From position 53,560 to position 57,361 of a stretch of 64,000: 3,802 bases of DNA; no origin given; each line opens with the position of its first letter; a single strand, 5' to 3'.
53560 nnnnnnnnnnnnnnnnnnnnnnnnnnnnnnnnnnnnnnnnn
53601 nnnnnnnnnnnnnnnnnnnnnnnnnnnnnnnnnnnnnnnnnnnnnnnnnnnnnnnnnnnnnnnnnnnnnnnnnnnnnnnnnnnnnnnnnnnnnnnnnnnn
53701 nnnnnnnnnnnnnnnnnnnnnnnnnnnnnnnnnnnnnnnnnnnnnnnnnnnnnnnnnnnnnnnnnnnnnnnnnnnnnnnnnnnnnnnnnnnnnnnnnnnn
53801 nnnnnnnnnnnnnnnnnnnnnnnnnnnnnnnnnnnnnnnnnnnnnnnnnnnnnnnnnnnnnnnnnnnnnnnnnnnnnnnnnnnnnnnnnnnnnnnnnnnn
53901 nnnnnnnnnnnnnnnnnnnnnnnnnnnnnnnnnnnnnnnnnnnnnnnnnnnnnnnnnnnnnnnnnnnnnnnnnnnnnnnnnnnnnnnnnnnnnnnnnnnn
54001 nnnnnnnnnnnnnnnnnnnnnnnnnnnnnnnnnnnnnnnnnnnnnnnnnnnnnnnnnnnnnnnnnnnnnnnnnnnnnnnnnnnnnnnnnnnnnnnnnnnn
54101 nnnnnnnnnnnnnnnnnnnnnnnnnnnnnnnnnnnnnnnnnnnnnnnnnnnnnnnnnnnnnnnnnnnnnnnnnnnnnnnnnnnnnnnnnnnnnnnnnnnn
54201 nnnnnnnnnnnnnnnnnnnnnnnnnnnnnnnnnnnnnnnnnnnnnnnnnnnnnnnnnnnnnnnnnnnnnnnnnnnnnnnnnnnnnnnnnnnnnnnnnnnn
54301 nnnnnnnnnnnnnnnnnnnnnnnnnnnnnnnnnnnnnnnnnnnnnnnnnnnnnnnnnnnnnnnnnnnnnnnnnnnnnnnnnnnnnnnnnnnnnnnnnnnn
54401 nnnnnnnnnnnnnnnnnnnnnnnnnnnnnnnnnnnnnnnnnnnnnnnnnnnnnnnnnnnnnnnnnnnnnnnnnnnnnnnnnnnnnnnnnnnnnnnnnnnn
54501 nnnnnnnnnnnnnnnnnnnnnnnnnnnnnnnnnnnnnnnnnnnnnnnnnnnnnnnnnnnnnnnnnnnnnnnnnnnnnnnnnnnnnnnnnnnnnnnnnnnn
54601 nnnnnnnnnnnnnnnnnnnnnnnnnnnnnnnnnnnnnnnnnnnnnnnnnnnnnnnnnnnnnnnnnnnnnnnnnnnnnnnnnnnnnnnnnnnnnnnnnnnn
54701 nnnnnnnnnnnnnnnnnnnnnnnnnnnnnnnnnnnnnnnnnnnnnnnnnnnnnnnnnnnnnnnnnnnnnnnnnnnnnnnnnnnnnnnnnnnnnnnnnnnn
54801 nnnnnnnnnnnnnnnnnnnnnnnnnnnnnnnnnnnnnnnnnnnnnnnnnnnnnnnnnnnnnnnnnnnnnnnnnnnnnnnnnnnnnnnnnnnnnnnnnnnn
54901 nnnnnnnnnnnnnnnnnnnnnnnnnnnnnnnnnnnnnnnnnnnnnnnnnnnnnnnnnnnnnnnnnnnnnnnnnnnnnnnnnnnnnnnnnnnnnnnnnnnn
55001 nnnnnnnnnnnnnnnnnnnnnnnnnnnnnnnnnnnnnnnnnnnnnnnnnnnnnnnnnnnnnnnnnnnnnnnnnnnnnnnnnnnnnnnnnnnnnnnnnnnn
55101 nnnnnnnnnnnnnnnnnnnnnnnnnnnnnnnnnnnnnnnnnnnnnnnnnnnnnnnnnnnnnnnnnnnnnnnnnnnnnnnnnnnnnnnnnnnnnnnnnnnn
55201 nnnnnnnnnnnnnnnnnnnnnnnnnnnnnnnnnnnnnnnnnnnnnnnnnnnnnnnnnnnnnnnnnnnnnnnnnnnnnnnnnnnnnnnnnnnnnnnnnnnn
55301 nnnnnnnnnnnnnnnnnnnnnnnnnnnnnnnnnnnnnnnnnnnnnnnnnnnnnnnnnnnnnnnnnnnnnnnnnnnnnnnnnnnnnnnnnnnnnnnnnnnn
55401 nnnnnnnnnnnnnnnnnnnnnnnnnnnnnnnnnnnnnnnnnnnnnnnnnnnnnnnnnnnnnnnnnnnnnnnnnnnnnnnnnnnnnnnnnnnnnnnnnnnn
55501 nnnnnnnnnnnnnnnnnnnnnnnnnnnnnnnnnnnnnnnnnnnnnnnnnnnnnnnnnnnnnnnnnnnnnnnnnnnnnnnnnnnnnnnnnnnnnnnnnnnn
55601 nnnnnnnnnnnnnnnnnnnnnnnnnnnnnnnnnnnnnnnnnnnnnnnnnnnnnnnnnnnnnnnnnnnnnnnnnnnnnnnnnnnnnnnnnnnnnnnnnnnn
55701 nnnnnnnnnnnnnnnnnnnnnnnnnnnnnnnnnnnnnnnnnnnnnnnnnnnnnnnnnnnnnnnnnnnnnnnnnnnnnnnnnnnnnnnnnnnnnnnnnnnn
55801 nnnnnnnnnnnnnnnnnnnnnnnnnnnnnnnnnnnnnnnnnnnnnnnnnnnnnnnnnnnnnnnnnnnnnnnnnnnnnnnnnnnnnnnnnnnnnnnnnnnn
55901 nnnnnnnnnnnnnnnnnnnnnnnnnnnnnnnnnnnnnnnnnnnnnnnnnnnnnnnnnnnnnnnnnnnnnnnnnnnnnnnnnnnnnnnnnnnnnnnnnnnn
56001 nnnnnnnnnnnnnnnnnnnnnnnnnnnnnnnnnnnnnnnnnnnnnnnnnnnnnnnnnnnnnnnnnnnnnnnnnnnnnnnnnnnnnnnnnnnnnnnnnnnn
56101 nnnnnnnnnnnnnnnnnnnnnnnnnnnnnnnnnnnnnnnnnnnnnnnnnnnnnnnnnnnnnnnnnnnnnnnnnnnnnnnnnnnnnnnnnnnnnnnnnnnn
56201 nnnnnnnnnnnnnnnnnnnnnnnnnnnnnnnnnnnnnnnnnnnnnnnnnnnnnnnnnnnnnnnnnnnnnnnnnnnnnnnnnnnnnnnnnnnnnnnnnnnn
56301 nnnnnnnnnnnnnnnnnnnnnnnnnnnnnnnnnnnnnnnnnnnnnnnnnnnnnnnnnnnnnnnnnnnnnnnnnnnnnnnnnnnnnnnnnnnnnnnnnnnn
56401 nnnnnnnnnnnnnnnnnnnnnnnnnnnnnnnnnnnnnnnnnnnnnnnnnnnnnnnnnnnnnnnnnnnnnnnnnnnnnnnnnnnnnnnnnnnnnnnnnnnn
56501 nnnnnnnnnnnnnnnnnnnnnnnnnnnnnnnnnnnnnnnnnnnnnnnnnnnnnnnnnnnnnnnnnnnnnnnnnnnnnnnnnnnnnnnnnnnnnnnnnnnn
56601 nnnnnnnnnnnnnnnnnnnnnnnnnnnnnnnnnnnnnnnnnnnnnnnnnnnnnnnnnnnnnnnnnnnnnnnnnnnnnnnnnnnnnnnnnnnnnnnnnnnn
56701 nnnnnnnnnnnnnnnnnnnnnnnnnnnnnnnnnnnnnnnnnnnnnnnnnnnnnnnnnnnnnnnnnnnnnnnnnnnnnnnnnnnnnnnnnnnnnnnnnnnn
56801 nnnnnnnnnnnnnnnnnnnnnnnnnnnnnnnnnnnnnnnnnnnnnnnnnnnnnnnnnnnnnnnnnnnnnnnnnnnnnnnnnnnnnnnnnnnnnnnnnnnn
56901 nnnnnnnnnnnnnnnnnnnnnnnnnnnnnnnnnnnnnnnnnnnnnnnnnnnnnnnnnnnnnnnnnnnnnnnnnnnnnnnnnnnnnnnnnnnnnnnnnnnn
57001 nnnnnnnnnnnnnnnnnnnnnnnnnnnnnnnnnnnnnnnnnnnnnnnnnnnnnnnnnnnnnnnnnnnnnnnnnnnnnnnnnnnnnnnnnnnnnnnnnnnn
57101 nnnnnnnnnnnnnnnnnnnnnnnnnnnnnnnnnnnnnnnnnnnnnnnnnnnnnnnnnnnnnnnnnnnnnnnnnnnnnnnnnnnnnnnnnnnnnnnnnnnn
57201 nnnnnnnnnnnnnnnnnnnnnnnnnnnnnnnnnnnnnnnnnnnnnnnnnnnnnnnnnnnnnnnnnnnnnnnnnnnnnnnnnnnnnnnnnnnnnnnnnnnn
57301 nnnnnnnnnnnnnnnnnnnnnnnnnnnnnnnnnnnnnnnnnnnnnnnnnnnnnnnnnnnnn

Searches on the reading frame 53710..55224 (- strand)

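Call 71: search_protein_families(library=pfam, proteins=[window:53710-55224:-], max_evalue=0.001)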
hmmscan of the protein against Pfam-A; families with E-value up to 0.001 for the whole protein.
window:53710-55224:- (504 aa): 3 families
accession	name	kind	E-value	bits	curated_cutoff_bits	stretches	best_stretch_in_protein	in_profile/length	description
PF00152.25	tRNA-synt_2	-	8e-67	225.9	25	1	163-498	2-307/308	tRNA synthetases class II (D, K and N)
PF01336.31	tRNA_anti-codon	-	9.9e-14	51.5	27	1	70-146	3-75/75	OB-fold nucleic acid binding domain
PF01409.25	tRNA-synt_2d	-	8.1e-06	25.9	19.8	1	231-315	78-165/246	tRNA synthetases class II core domain (F)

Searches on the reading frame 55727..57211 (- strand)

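Call 71: search_protein_families(library=pfam, proteins=[window:55727-57211:-], max_evalue=0.001)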
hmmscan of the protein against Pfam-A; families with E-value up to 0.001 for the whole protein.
window:55727-57211:- (494 aa): 1 family
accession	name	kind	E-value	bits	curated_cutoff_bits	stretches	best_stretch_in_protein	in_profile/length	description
PF04932.20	Wzy_C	-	4.9e-12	46.3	31.7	1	273-430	4-149/149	O-Antigen ligase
